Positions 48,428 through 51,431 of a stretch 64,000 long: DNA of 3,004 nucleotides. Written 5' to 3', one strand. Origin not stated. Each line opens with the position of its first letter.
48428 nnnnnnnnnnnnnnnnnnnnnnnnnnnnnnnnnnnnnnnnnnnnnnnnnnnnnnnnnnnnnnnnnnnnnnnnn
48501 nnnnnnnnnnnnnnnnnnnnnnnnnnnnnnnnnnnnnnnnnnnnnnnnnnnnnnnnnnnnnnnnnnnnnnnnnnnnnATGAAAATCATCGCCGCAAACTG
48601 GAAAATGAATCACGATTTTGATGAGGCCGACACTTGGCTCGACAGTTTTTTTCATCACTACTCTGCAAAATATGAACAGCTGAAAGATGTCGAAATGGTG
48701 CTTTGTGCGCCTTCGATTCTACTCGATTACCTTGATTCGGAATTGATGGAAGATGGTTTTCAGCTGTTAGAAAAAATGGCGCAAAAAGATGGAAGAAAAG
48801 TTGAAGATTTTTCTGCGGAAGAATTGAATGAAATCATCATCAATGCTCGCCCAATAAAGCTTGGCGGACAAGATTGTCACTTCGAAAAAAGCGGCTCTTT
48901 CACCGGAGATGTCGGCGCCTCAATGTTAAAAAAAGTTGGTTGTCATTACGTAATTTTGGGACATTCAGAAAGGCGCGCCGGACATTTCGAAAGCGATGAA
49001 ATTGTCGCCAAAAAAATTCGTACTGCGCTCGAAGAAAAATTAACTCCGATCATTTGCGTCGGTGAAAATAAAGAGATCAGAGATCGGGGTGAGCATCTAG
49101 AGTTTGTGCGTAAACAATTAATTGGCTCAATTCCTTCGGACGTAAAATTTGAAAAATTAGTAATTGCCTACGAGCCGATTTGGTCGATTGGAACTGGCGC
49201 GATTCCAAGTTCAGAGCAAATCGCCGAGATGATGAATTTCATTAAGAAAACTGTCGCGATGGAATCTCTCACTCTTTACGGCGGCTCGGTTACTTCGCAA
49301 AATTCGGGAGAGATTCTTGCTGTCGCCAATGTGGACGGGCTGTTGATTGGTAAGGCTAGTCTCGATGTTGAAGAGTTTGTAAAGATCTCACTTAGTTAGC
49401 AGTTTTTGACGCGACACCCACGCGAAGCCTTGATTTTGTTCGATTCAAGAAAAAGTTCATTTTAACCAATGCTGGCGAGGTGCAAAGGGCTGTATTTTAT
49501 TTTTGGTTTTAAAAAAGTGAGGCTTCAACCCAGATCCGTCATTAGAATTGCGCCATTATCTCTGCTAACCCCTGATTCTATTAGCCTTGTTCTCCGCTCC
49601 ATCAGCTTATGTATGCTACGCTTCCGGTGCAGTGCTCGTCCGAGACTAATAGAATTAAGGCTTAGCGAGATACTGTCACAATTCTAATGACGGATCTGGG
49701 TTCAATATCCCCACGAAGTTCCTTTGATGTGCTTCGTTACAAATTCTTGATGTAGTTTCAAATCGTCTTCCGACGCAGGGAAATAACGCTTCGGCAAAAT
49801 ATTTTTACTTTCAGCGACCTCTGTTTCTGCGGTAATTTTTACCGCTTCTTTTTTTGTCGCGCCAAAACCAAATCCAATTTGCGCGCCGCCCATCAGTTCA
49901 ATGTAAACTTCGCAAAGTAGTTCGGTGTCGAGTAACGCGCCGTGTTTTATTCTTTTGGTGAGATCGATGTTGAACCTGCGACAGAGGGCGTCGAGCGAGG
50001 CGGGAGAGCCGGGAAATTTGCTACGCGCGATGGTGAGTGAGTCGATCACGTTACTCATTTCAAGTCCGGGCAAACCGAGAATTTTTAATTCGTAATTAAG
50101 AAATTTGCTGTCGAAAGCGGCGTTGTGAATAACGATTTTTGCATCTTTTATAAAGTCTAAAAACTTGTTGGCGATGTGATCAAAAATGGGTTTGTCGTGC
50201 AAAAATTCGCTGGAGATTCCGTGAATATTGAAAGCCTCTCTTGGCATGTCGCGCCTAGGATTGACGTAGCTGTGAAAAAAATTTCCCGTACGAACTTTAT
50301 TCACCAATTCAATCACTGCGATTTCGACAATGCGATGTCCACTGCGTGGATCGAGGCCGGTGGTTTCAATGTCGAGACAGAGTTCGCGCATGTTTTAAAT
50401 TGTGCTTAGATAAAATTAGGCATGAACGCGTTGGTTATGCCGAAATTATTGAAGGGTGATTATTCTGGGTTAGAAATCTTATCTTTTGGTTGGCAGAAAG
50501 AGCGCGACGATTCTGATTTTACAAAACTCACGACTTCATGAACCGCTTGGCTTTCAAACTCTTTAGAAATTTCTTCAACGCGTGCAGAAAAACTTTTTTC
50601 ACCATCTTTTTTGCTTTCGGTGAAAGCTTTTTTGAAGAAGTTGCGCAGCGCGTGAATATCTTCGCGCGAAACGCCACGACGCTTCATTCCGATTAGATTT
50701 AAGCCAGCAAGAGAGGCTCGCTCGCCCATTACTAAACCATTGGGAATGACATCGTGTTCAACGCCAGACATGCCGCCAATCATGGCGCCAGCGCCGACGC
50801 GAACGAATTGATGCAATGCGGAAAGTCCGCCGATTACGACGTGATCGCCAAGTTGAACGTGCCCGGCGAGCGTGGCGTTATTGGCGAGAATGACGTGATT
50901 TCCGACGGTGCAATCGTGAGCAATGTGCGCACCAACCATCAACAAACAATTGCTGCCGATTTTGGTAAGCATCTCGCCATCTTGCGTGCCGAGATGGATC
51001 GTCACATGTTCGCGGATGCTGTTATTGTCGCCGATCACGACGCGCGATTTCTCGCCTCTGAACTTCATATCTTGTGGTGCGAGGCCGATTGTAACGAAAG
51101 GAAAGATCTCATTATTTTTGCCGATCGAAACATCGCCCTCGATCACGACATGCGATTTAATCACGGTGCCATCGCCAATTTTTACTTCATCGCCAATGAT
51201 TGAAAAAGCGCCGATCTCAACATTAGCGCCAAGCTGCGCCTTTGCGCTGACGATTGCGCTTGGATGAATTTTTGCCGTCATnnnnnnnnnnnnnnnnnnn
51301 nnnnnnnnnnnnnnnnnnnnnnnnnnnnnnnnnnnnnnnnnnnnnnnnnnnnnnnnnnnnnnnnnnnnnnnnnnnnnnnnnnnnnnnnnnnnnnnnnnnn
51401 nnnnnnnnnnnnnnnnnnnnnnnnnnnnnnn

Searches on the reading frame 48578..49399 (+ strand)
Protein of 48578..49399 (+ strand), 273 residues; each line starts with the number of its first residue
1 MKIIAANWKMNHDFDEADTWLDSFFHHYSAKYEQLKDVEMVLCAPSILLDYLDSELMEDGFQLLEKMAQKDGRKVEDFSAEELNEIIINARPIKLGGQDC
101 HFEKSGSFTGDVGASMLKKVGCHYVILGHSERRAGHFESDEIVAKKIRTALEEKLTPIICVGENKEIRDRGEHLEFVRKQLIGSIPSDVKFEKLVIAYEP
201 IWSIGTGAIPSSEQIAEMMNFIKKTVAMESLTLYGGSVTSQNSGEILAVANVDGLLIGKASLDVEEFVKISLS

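Call 24: search_protein_families(library=pfam, proteins=[window:48578-49399:+], max_evalue=0.001)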
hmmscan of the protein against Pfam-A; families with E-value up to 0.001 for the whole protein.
window:48578-49399:+ (273 aa): 1 family
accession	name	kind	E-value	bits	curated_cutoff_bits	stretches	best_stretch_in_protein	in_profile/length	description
PF00121.24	TIM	-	1.7e-72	244.4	20.1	2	84-270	48-241/245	Triosephosphate isomerase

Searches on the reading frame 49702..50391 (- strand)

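Call 24: search_protein_families(library=pfam, proteins=[window:49702-50391:-], max_evalue=0.001)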
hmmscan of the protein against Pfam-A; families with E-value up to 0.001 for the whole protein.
window:49702-50391:- (229 aa): 4 families
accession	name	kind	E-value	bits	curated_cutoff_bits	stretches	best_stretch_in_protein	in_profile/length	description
PF00929.31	RNase_T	-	3e-37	129.1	24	1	5-163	2-164/164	Exonuclease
PF16473.11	Rv2179c-like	-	2.5e-06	27.8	27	1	3-130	2-143/177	3'-5' exoribonuclease Rv2179c-like domain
PF13482.12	RNase_H_2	-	6.5e-05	23.4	22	0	4-143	1-116/165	RNase_H superfamily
PF01612.26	DNA_pol_A_exo1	-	0.00043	20.6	23.6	0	73-144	64-130/173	3'-5' exonuclease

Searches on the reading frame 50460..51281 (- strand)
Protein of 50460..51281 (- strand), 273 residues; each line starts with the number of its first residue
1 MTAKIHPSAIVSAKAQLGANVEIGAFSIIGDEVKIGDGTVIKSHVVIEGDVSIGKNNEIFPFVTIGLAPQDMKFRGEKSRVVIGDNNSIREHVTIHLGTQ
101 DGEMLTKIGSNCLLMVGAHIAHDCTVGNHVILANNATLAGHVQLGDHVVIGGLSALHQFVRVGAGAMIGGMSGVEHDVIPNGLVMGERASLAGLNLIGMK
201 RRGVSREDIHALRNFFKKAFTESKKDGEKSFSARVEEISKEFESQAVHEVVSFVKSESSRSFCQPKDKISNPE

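Call 24: search_protein_families(library=pfam, proteins=[window:50460-51281:-], max_evalue=0.001)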
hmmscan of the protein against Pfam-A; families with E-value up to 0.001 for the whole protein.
window:50460-51281:- (273 aa): 3 families
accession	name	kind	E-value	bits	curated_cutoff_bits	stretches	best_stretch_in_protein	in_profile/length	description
PF00132.30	Hexapep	-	8.8e-30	101.6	27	3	106-140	2-36/36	Bacterial transferase hexapeptide (six repeats)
PF13720.11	Acetyltransf_11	-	1.3e-16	61.2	24.5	1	177-263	1-82/82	Udp N-acetylglucosamine O-acyltransferase; Domain 2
PF25084.1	LbH_EIF2B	-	2e-09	37.9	54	1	4-58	17-69/105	EIF2B subunit epsilon LbH domain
